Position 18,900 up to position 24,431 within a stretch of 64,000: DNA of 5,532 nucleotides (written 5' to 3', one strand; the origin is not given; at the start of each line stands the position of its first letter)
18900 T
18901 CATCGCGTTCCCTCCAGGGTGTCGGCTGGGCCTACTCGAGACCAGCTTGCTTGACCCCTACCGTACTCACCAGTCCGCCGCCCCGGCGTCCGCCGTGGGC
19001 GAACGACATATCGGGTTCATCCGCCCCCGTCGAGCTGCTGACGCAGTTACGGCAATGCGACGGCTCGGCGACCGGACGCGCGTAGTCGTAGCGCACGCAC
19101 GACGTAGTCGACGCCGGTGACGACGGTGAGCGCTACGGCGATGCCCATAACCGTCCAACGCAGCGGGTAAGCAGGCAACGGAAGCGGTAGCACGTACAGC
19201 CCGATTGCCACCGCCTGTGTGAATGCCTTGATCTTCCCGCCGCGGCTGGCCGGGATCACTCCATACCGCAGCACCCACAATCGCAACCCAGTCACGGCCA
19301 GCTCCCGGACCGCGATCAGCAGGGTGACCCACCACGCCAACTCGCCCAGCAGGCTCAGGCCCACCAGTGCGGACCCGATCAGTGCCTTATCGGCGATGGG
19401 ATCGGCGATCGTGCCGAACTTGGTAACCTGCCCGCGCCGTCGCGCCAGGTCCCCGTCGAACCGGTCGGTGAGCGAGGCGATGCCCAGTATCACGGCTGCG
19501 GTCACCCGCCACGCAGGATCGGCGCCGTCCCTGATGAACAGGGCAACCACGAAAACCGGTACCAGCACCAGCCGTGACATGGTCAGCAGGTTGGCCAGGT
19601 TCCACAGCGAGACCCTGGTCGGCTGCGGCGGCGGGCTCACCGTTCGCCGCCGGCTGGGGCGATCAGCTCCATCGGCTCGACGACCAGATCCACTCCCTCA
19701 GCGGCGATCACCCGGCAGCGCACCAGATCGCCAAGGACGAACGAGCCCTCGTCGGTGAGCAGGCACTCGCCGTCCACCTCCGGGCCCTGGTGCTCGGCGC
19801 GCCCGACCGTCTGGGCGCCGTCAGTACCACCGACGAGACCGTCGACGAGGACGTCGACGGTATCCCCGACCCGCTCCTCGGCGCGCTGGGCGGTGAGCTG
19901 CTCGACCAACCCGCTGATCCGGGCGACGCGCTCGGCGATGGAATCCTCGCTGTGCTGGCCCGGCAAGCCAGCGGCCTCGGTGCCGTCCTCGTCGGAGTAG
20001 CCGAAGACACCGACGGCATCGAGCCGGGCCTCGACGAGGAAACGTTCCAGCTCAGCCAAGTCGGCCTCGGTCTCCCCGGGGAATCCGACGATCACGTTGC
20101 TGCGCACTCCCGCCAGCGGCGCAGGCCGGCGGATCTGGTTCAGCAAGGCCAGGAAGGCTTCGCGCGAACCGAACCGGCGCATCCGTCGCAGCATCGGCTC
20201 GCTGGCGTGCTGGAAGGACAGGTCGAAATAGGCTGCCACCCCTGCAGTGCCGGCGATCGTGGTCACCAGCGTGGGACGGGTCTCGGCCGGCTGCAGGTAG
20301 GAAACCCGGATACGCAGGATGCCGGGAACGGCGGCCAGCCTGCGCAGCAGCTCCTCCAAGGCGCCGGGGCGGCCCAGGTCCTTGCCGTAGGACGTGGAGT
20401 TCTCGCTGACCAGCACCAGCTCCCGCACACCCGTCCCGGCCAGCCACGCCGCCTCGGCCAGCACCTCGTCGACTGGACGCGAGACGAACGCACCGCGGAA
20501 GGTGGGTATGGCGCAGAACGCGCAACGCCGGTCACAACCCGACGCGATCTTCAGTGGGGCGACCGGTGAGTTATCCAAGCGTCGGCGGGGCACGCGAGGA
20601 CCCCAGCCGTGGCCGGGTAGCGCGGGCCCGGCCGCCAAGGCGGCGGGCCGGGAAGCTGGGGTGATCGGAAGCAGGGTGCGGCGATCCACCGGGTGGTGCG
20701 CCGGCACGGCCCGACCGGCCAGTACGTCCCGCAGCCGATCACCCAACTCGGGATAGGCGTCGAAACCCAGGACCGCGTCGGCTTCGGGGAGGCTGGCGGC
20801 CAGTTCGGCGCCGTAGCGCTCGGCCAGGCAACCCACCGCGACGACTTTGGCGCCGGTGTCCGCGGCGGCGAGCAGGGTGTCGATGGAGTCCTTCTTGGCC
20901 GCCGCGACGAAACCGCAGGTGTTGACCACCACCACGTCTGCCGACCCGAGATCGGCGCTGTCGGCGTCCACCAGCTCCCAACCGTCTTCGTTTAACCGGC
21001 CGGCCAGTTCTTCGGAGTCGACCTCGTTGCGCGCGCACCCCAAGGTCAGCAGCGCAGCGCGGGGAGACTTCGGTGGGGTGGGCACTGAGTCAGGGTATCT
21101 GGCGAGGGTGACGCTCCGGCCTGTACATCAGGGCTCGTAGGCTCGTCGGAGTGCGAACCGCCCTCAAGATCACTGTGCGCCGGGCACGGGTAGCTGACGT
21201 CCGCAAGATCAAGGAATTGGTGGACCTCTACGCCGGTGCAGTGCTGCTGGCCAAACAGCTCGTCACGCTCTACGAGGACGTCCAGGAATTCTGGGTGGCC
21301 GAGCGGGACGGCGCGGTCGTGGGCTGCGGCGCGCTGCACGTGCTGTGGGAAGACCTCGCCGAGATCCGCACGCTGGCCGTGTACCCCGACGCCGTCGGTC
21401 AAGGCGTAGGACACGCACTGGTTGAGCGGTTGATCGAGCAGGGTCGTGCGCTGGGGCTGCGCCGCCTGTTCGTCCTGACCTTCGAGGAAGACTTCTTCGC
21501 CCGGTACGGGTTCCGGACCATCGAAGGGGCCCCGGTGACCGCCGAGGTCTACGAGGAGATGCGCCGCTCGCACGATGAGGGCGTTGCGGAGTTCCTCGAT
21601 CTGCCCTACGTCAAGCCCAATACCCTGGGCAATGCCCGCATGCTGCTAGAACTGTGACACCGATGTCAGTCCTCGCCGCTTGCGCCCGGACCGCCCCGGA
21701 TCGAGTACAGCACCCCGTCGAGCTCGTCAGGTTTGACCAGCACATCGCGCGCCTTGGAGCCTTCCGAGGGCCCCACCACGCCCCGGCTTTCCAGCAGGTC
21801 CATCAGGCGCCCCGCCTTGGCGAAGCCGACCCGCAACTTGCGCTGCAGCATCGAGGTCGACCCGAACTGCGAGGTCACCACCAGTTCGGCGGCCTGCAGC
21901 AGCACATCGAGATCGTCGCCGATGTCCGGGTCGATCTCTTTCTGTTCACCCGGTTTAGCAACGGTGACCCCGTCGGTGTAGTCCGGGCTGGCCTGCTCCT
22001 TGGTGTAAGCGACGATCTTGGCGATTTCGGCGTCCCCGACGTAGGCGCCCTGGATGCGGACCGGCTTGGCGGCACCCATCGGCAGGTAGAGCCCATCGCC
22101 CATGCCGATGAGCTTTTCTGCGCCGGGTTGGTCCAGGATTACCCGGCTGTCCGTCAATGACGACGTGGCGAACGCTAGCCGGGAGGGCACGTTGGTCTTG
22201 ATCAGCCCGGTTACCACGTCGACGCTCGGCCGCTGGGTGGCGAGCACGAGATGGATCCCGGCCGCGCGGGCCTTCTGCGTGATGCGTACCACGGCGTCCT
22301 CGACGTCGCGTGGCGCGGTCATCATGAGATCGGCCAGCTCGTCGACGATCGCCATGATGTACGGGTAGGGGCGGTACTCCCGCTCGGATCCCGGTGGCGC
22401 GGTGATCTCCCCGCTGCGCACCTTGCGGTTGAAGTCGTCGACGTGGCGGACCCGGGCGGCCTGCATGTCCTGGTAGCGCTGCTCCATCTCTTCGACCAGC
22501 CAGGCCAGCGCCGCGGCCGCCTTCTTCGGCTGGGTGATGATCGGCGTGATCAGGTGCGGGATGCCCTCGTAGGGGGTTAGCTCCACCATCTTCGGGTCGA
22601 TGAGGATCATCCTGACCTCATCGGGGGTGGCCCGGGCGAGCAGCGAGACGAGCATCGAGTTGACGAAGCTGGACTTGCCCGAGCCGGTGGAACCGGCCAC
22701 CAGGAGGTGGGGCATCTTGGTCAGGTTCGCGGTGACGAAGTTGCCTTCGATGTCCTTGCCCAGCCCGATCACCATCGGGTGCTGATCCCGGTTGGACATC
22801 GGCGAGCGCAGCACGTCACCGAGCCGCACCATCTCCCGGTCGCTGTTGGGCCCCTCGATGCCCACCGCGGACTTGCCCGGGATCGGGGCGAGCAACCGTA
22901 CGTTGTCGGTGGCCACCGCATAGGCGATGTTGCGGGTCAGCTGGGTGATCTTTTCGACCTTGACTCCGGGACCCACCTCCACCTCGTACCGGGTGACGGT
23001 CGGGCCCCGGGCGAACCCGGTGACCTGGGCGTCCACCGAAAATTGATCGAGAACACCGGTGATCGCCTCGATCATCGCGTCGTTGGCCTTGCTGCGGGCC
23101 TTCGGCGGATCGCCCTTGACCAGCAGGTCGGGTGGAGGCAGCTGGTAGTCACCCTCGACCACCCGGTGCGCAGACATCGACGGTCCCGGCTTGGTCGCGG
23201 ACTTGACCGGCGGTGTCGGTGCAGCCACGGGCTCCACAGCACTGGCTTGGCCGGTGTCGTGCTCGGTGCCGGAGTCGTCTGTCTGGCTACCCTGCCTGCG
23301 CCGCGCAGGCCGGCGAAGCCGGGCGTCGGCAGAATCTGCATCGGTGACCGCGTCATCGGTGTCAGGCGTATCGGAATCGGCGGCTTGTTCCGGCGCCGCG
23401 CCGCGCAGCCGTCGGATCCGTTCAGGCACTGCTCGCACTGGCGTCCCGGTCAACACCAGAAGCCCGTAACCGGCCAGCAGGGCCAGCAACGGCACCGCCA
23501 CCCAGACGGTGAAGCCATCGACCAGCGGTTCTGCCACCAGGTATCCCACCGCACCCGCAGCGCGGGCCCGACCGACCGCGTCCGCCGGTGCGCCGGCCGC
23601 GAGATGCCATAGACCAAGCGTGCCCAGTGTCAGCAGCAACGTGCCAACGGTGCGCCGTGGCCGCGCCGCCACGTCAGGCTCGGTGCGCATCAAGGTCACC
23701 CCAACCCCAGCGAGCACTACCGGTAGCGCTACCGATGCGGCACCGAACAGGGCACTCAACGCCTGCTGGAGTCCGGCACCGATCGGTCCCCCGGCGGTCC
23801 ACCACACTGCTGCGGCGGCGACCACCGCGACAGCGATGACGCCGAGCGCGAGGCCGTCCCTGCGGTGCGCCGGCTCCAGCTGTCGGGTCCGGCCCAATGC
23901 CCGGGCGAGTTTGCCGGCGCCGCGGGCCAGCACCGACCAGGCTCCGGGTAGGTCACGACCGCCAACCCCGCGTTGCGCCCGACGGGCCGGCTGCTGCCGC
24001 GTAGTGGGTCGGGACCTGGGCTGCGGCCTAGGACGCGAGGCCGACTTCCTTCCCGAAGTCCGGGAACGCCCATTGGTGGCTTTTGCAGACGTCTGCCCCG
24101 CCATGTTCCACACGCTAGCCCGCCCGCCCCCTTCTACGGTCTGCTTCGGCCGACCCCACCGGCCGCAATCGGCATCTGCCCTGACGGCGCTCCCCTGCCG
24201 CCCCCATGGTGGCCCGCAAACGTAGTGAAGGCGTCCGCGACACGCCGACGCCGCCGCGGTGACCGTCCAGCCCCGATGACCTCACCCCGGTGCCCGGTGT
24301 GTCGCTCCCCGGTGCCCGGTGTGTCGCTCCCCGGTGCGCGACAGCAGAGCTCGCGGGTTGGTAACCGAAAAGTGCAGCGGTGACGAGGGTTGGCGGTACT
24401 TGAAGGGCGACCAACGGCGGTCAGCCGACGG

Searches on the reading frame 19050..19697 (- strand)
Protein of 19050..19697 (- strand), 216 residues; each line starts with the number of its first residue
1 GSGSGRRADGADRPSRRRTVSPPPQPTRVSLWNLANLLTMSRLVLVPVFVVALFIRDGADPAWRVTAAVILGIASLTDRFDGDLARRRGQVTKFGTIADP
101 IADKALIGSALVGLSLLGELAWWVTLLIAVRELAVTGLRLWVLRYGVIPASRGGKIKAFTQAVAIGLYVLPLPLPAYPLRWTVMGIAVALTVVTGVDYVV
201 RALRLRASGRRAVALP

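Call 17: search_protein_families(library=pfam, proteins=[window:19050-19697:-], max_evalue=0.00001)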
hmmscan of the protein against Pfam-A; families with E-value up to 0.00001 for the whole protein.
window:19050-19697:- (216 aa): 1 family
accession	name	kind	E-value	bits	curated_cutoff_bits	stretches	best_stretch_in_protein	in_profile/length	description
PF01066.26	CDP-OH_P_transf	-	2e-48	165.1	22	1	32-193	1-152/152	CDP-alcohol phosphatidyltransferase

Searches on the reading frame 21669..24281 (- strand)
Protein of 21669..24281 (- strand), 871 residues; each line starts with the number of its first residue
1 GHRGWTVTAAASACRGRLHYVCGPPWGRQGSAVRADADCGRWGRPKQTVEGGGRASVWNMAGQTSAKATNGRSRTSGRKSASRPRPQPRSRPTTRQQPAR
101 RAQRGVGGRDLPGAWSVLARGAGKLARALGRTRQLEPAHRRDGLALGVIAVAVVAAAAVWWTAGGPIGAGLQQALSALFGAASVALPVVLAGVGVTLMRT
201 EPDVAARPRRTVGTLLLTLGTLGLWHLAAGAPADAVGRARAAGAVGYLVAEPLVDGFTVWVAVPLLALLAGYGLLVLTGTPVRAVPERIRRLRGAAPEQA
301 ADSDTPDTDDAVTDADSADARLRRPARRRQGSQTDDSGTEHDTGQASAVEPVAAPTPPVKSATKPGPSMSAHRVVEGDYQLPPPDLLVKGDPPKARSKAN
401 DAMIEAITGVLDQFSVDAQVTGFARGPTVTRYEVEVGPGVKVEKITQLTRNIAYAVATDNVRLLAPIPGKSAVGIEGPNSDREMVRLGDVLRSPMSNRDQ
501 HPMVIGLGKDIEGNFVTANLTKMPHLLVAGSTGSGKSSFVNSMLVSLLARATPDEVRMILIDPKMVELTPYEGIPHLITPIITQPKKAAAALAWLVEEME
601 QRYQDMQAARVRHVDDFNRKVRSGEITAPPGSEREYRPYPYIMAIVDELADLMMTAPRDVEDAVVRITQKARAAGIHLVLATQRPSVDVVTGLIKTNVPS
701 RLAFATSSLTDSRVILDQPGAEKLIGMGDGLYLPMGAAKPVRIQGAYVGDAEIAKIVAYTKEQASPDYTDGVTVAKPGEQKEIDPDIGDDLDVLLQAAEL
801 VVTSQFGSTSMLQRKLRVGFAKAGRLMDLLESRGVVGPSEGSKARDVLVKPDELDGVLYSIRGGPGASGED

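Call 17: search_protein_families(library=pfam, proteins=[window:21669-24281:-], max_evalue=0.00001)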
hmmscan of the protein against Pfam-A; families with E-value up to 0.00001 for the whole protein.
window:21669-24281:- (871 aa): 4 families
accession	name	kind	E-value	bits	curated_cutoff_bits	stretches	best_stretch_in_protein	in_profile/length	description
PF01580.24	FtsK_SpoIIIE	-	1.8e-71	240.6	24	1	487-687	2-221/221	FtsK/SpoIIIE family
PF17854.6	FtsK_alpha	-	4.4e-25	88.2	22.9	1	381-479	1-101/101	FtsK alpha domain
PF09397.16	FtsK_gamma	-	2.8e-22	78.6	30.6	1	793-849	6-62/63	Ftsk gamma domain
PF13491.11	FtsK_4TM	-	1.7e-08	34.7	23.1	1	163-289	46-170/171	4TM region of DNA translocase FtsK/SpoIIIE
